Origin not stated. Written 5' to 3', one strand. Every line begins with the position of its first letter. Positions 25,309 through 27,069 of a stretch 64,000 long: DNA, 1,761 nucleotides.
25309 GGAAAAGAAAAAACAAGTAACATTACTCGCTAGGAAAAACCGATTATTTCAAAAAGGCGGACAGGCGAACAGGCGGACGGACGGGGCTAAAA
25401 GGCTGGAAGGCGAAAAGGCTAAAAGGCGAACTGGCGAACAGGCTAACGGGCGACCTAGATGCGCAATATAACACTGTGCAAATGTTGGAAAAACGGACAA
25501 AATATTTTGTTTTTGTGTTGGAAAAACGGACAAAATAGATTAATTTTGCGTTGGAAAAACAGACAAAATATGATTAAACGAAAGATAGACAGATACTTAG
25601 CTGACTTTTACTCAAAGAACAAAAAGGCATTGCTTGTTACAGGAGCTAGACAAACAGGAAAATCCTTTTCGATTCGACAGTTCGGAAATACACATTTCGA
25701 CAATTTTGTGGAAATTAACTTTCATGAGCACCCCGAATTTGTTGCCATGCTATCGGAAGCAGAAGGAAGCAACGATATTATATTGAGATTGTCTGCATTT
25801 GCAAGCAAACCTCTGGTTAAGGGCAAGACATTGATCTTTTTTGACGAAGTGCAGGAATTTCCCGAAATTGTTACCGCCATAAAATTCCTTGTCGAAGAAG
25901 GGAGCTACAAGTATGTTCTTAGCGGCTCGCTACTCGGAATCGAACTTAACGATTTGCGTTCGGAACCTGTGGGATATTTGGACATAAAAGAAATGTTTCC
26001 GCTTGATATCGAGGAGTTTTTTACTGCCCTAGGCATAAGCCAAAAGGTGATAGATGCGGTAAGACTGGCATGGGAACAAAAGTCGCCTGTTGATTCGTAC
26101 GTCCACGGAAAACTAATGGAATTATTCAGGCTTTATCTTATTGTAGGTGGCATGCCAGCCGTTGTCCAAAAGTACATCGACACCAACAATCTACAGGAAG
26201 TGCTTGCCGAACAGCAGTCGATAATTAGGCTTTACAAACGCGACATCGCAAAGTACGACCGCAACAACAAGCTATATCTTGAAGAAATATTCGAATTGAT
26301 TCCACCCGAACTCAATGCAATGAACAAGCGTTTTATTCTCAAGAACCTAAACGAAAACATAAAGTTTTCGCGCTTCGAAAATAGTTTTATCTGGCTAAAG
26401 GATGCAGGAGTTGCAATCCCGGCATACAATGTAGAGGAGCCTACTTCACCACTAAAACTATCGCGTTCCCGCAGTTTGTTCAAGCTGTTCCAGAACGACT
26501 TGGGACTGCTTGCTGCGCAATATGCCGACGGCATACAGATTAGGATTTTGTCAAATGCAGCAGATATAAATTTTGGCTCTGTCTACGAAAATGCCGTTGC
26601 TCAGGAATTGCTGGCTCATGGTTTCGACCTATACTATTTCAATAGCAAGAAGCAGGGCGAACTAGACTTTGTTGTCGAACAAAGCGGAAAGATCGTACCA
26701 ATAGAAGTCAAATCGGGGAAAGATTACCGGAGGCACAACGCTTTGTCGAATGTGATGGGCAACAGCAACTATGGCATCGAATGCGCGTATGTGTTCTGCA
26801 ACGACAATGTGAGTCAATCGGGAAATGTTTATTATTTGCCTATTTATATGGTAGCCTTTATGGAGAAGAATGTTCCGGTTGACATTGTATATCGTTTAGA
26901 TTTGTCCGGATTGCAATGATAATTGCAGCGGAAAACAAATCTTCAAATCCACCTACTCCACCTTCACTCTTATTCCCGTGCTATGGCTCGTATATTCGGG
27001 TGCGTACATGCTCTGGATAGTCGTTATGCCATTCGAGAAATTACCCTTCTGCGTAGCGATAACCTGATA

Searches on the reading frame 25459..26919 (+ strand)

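Call 10: search_protein_families(library=pfam, proteins=[window:25459-26919:+], max_evalue=0.001)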
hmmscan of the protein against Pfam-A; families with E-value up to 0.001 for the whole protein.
window:25459-26919:+ (486 aa): 3 families
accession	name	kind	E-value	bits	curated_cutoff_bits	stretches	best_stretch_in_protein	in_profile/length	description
PF13635.12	DUF4143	-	1.5e-30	106.5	28.1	1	260-420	1-160/160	Domain of unknown function (DUF4143)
PF13173.12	AAA_14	-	3.5e-25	88.9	27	1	55-187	2-128/129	AAA domain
PF13191.12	AAA_16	-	0.0002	22.3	32.6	0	44-97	13-72/167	AAA ATPase domain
